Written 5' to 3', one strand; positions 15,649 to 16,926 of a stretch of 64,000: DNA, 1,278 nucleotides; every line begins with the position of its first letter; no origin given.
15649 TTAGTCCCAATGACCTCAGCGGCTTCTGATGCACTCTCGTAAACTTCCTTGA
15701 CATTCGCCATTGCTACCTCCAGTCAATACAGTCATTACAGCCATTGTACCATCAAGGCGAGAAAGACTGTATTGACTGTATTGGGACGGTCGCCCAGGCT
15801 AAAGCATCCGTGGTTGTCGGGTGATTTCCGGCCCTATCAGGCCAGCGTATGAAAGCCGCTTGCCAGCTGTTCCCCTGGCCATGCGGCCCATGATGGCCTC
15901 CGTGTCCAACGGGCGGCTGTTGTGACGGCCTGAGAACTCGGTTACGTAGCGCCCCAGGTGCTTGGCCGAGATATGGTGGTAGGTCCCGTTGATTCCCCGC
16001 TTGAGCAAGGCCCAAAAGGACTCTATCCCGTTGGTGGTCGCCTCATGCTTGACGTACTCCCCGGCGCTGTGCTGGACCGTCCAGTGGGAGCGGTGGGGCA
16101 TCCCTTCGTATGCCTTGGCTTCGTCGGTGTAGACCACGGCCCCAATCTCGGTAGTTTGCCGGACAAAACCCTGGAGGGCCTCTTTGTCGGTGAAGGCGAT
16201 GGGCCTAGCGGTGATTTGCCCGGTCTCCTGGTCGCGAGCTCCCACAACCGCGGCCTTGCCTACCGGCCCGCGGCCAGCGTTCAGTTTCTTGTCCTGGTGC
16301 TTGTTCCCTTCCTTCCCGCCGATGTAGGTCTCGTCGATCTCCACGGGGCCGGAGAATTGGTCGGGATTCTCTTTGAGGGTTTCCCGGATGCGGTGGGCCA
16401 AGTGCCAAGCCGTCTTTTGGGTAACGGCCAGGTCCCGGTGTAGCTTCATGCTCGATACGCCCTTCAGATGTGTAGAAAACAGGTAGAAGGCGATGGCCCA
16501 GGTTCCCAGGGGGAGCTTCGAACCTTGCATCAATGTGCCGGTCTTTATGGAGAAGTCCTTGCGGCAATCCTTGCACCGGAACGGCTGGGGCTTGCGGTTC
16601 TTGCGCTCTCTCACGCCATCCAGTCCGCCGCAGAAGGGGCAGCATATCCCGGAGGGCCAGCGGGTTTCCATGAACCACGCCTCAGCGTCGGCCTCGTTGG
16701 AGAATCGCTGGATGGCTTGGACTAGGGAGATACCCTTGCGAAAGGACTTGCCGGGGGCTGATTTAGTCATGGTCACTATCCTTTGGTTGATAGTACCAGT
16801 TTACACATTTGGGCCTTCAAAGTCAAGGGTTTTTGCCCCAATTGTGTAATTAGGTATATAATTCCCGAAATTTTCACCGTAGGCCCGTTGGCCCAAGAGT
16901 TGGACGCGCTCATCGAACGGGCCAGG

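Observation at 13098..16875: IS1595-family element with a 2.3-kb passenger has split an ABC-transporter substrate-binding gene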

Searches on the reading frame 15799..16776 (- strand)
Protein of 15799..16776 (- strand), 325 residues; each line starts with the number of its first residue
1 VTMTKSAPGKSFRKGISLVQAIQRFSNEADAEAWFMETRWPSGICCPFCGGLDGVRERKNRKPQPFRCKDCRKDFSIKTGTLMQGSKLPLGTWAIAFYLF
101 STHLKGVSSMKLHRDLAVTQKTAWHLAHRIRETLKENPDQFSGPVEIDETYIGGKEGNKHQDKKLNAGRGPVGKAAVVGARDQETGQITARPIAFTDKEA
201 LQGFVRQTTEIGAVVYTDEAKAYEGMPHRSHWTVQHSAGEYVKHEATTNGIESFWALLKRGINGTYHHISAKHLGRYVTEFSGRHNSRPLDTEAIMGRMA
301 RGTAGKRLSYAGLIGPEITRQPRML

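Call 4: search_protein_families(library=pfam, proteins=[window:15799-16776:-], max_evalue=0.01)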
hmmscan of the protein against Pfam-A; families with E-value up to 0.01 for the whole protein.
window:15799-16776:- (325 aa): 2 families
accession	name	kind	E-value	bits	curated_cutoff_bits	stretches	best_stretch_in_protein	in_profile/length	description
PF12762.13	DDE_Tnp_IS1595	-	3.3e-37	128.3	27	1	141-286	2-153/153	ISXO2-like transposase domain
PF12760.12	Zn_ribbon_IS1595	-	2.5e-08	34.2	25.4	1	27-73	2-45/46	Transposase zinc-ribbon domain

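Call 5: search_protein_families(library=padloc, proteins=[window:15799-16776:-], max_evalue=0.01)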
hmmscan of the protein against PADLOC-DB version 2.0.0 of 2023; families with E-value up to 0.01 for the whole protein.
window:15799-16776:- (325 aa): 0 families

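Call 9: search_protein_families(library=ncbifam, proteins=[window:15799-16776:-], max_evalue=0.01)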
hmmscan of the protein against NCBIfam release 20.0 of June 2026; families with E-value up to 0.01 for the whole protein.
window:15799-16776:- (325 aa): 3 families
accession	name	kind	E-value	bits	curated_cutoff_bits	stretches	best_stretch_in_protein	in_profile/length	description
NF033547.1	transpos_IS1595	equivalog_domain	6.7e-54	183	75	1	86-288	2-215/215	IS1595 family transposase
NF033587.1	transpos_IS6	equivalog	0.00011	22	125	0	92-152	12-77/202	IS6 family transposase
NF033558.1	transpos_IS1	equivalog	0.00019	21.4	100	1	46-231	1-172/199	IS1 family transposase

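Call 40: find_homologous_proteins(query=window:15799-16776:-, max_evalue=1e-40)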
Query window:15799-16776:- (325 aa): 7960 proteins with E <= 1e-40 among 8000 candidates; the best 120 are listed.
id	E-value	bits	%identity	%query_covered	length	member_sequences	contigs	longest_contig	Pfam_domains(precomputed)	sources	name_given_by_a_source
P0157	2.0e-204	696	92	99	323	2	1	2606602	PF12760.13,PF12762.14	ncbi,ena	-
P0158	2.9e-191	653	84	99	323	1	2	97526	PF12760.13,PF12762.14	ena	-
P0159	5.4e-165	567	76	96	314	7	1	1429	PF12760.13,PF12762.14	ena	-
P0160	2.3e-157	542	72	96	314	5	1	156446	PF12760.13,PF12762.14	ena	-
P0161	4.3e-156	537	71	98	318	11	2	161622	PF12760.13,PF12762.14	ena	-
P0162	1.0e-155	536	71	98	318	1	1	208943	PF12760.13,PF12762.14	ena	-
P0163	4.9e-155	534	71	98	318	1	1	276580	PF12760.13,PF12762.14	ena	-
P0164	1.2e-154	533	71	98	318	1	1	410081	PF12760.13,PF12762.14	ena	-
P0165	7.0e-151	520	71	99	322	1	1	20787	PF12760.13,PF12762.14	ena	-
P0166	1.7e-150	519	71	99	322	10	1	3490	PF12760.13,PF12762.14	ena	-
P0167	7.7e-150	517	70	95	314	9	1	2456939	PF12760.13,PF12762.14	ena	-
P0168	5.9e-149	514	69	96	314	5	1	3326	PF12760.13,PF12762.14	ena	-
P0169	9.1e-148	510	70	96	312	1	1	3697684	PF12760.13,PF12762.14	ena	-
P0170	1.8e-147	509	70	95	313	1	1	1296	PF12760.13,PF12762.14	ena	-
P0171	7.5e-147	507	70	98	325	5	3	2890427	PF12760.13,PF12762.14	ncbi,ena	-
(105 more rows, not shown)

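Call 41: find_encoding_contigs(protein=P0157, flank=6000, max_places=3)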
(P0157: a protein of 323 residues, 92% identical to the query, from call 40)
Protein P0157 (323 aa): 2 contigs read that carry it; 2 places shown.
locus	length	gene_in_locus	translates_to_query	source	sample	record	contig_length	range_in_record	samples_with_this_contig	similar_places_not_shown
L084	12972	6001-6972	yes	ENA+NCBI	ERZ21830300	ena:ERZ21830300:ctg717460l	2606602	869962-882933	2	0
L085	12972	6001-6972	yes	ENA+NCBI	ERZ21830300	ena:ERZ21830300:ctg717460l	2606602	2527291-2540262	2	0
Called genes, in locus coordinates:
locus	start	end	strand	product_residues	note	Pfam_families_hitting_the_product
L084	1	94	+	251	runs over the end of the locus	-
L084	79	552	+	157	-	PF00885:DMRL_synthase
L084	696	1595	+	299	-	PF00296:Bac_luciferase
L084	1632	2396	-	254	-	PF00483:NTP_transferase, PF12804:NTP_transf_3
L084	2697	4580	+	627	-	PF00496:SBP_bac_5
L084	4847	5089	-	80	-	-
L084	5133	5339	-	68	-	-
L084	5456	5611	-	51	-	-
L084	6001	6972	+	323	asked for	PF12760:Zn_ribbon_IS1595, PF12762:DDE_Tnp_IS1595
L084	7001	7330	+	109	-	-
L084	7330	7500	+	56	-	-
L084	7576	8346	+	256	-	PF01325:Fe_dep_repress (weak), PF02742:Fe_dep_repr_C, PF04023:FeoA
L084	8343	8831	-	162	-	PF00210:Ferritin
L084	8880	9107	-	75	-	PF03927:NapD, PF01037:AsnC_trans_reg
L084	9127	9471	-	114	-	PF03992:ABM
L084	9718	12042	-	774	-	PF01315:Ald_Xan_dh_C, PF02738:MoCoBD_1, PF20256:MoCoBD_2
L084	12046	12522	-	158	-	PF00111:Fer2, PF01799:Fer2_2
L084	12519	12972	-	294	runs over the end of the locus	PF00941:FAD_binding_5, PF03450:CO_deh_flav_C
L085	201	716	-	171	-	-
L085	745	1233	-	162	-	PF01467:CTP_transf_like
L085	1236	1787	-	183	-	PF03602:Cons_hypoth95, PF05175:MTS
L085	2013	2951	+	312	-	PF06574:FAD_syn, PF01687:Flavokinase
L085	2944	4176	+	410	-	PF00579:tRNA-synt_1b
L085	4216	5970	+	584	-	-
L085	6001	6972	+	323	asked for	PF12760:Zn_ribbon_IS1595, PF12762:DDE_Tnp_IS1595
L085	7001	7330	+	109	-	-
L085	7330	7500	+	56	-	-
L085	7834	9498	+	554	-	PF01642:MM_CoA_mutase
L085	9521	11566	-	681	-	PF00009:GTP_EFTU, PF22042:EF-G_D2, PF03144:GTP_EFTU_D2, PF14492:EFG_III, PF03764:EFG_IV, PF00679:EFG_C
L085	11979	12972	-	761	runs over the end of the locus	PF01315:Ald_Xan_dh_C, PF02738:MoCoBD_1, PF20256:MoCoBD_2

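Call 42: find_encoding_contigs(protein=P0158, flank=6000, max_places=3)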
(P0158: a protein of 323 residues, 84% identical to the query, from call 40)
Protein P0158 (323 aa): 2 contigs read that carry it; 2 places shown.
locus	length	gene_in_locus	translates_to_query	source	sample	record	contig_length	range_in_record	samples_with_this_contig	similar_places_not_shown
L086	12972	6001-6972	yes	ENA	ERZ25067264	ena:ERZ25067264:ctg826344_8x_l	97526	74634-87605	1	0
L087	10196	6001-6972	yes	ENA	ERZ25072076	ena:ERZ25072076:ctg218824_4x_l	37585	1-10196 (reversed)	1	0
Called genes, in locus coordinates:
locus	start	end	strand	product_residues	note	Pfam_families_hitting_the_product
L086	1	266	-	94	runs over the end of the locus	PF01527:HTH_Tnp_1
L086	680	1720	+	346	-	PF00497:SBP_bac_3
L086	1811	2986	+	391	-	PF00528:BPD_transp_1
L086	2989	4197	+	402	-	PF00528:BPD_transp_1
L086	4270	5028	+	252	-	PF02463:SMC_N, PF00005:ABC_tran, PF13401:AAA_22 (faint), PF13304:AAA_21 (weak)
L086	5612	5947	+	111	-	-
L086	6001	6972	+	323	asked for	PF12760:Zn_ribbon_IS1595, PF12762:DDE_Tnp_IS1595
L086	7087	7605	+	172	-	PF15514:ThaI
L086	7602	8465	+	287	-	PF01555:N6_N4_Mtase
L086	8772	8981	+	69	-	-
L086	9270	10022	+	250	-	PF01370:Epimerase, PF04321:RmlD_sub_bind, PF05368:NmrA (faint), PF13460:NAD_binding_10, PF16363:GDP_Man_Dehyd (weak), PF01073:3Beta_HSD, PF02719:Polysacc_synt_2 (faint), PF07993:NAD_binding_4 (weak)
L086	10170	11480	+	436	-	PF00149:Metallophos (weak)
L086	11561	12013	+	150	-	PF00578:AhpC-TSA, PF08534:Redoxin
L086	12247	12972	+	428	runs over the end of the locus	PF04055:Radical_SAM, PF13186:SPASM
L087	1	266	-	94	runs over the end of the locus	PF01527:HTH_Tnp_1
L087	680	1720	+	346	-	PF00497:SBP_bac_3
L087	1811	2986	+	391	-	PF00528:BPD_transp_1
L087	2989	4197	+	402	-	PF00528:BPD_transp_1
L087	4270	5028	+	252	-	PF02463:SMC_N, PF00005:ABC_tran, PF13401:AAA_22 (faint), PF13304:AAA_21 (weak)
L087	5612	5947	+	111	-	-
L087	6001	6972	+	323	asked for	PF12760:Zn_ribbon_IS1595, PF12762:DDE_Tnp_IS1595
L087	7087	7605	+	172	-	PF15514:ThaI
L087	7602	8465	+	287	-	PF01555:N6_N4_Mtase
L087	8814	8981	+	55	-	-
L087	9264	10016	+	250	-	PF01370:Epimerase, PF04321:RmlD_sub_bind, PF05368:NmrA (faint), PF13460:NAD_binding_10, PF16363:GDP_Man_Dehyd (weak), PF01073:3Beta_HSD, PF02719:Polysacc_synt_2 (faint), PF07993:NAD_binding_4 (weak)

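Call 43: find_encoding_contigs(protein=P0160, flank=6000, max_places=3)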
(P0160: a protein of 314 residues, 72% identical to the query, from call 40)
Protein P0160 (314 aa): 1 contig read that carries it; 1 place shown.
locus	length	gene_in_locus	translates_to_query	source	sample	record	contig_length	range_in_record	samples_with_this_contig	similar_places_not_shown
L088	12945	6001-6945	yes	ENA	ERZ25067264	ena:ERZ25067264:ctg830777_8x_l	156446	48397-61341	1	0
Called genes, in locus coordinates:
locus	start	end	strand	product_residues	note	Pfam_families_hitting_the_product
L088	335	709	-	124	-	PF00903:Glyoxalase, PF18029:Glyoxalase_6 (weak)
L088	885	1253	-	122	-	PF00903:Glyoxalase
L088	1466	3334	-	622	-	PF00664:ABC_membrane, PF00005:ABC_tran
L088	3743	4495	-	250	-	-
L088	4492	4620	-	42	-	-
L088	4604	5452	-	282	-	-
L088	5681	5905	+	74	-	-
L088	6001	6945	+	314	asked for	PF12760:Zn_ribbon_IS1595, PF12762:DDE_Tnp_IS1595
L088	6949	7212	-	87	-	-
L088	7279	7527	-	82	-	-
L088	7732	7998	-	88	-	-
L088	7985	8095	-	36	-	-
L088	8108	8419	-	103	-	PF23991:DUF7310 (weak)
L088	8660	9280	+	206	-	-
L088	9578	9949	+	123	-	-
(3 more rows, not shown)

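Call 50: search_protein_families(library=pfam, proteins=[L084:7001-7330:+], max_evalue=0.001)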
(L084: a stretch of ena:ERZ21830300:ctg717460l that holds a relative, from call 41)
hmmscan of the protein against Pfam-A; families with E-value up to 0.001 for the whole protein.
L084:7001-7330:+ (109 aa): 0 families

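Call 74: search_dna_similar(query=window:15799-16770:-, collection=plasmids, mode=protein, max_evalue=1e-20, max_rows=20)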
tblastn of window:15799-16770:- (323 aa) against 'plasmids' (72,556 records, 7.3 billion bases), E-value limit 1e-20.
Records with a match: 259; places in all: 353; records where one place covers at least 80% of the query: 242.
Best place of each record, by identity: <60% 259.
By first word of the organism name: Sinorhizobium 32; Pseudosulfitobacter 30; Xanthomonas 18; Aeromonas 17; Ralstonia 15; Mesorhizobium 8; Acidiphilium 8; Rhizobium 7; Klebsiella 7; Bacteroides 6; and 64 more.
By predicted mobility (MOB-suite, as given by PLSDB): non-mobilizable 131; conjugative 88; mobilizable 40.
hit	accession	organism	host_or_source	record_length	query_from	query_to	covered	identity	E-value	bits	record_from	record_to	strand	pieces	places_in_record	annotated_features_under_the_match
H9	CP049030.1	Rhodobacteraceae bacterium SC52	Apostichopus japonicus,pure ...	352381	6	274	83%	48.0%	5e-68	237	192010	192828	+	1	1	none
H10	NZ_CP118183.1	Entomospira culicis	Culex pipiens,cell culture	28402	15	312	92%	39.7%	3e-67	235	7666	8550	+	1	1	IS1595 family transposase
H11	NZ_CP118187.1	Entomospira culicis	Culex pipiens,cell culture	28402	15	312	92%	39.7%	3e-67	235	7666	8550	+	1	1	IS1595 family transposase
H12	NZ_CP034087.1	Methylocystis rosea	cell culture,groundwater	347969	15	313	93%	38.2%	2e-49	183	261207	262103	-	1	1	IS1595 family transposase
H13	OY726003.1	Phocaeicola massiliensis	-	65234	15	282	83%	40.8%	5e-55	199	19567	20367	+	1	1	record has no annotation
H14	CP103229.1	Bacteroides faecis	Homo sapiens,cell culture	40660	15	316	93%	35.8%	3e-50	186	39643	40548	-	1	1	IS1595 family transposase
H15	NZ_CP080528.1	Mesorhizobium sp. AR07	Oxytropis sp.,Cell culture,root nodule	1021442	23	308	89%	37.3%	1e-43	167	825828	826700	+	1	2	record has no annotation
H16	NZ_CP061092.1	Roseomonas marmotae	Marmota himalayana,pure culture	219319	9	308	93%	35.5%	3e-43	166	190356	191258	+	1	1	IS1595 family transposase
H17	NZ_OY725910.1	Bacteroides finegoldii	-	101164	15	290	85%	38.1%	6e-49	182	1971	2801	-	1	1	none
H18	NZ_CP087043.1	Pseudosulfitobacter pseudonitzschiae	Mediolabrus comicus,The surface ...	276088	17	308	90%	35.4%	8e-45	170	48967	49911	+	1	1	IS1595 family transposase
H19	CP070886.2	Pseudosulfitobacter pseudonitzschiae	Skeletonema costatum,The surface ...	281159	17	308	90%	35.4%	8e-45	170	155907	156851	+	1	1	IS1595 family transposase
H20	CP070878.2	Pseudosulfitobacter pseudonitzschiae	Skeletonema costatum,The surface ...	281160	17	308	90%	35.4%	8e-45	170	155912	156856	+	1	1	IS1595 family transposase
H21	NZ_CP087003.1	Pseudosulfitobacter pseudonitzschiae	Skeletonema costatum,The surface ...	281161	17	308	90%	35.4%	8e-45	170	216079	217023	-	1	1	IS1595 family transposase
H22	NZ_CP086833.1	Pseudosulfitobacter pseudonitzschiae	Trieres chinensis,The surface seawater ...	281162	17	308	90%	35.4%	8e-45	170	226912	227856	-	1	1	IS1595 family transposase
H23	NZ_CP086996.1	Pseudosulfitobacter pseudonitzschiae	Skeletonema costatum,The surface ...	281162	17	308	90%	35.4%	8e-45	170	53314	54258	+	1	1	IS1595 family transposase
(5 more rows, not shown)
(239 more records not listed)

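Call 78: find_encoding_contigs(protein=P0171, flank=5000, max_places=8)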
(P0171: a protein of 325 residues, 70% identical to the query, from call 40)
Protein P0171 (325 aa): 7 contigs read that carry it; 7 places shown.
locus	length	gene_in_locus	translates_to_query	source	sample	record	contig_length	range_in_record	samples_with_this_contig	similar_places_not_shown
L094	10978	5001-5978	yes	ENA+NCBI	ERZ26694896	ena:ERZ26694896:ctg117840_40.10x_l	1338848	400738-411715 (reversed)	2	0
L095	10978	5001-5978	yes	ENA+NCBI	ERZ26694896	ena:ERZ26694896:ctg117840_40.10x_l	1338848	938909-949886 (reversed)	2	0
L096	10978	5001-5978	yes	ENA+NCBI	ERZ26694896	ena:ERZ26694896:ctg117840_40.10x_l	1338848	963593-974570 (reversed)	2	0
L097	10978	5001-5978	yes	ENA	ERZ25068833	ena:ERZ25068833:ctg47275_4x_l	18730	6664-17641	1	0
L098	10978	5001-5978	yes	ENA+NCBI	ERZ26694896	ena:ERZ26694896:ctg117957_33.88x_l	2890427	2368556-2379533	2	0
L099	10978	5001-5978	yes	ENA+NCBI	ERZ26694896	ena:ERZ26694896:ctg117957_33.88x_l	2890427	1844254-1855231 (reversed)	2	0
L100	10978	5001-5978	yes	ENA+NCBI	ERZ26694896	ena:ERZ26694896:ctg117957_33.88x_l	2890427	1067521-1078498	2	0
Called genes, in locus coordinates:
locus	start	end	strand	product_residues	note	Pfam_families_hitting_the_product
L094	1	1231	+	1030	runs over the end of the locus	-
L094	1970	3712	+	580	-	PF07973:tRNA_SAD, PF00587:tRNA-synt_2b, PF03129:HGTP_anticodon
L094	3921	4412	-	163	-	PF18735:HEPN_RiboL-PSP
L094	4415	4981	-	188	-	-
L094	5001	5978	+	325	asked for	PF12760:Zn_ribbon_IS1595 (weak), PF12762:DDE_Tnp_IS1595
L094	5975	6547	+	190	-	PF01555:N6_N4_Mtase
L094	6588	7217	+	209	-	PF01555:N6_N4_Mtase, PF02945:Endonuclease_7 (faint), PF01844:HNH, PF14279:HNH_5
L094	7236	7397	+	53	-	-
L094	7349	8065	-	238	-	PF03235:GmrSD_N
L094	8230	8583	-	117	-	-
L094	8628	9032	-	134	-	-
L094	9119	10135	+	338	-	PF01210:NAD_Gly3P_dh_N, PF07479:NAD_Gly3P_dh_C, PF20618:GPD_NAD_C_bact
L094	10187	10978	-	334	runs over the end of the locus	-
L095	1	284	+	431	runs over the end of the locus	PF00188:CAP (weak)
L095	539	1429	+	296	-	PF03446:NAD_binding_2, PF03807:F420_oxidored, PF14833:NAD_binding_11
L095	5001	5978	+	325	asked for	PF12760:Zn_ribbon_IS1595 (weak), PF12762:DDE_Tnp_IS1595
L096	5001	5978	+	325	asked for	PF12760:Zn_ribbon_IS1595 (weak), PF12762:DDE_Tnp_IS1595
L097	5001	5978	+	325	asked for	PF12760:Zn_ribbon_IS1595 (weak), PF12762:DDE_Tnp_IS1595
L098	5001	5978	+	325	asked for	PF12760:Zn_ribbon_IS1595 (weak), PF12762:DDE_Tnp_IS1595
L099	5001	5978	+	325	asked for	PF12760:Zn_ribbon_IS1595 (weak), PF12762:DDE_Tnp_IS1595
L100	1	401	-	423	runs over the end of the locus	PF05977:MFS_3, PF07690:MFS_1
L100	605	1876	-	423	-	PF05977:MFS_3, PF07690:MFS_1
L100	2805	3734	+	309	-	PF01073:3Beta_HSD, PF01370:Epimerase, PF02719:Polysacc_synt_2, PF04321:RmlD_sub_bind, PF16363:GDP_Man_Dehyd, PF13460:NAD_binding_10, PF07993:NAD_binding_4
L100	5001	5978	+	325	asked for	PF12760:Zn_ribbon_IS1595 (weak), PF12762:DDE_Tnp_IS1595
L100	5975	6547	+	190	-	PF01555:N6_N4_Mtase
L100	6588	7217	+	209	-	PF01555:N6_N4_Mtase, PF02945:Endonuclease_7 (faint), PF01844:HNH, PF14279:HNH_5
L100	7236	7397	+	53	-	-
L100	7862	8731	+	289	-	PF01555:N6_N4_Mtase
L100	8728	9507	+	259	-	PF01555:N6_N4_Mtase, PF04471:Mrr_cat (weak), PF22722:NA-iREase1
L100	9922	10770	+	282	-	PF00561:Abhydrolase_1, PF12697:Abhydrolase_6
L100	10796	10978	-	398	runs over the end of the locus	PF04909:Amidohydro_2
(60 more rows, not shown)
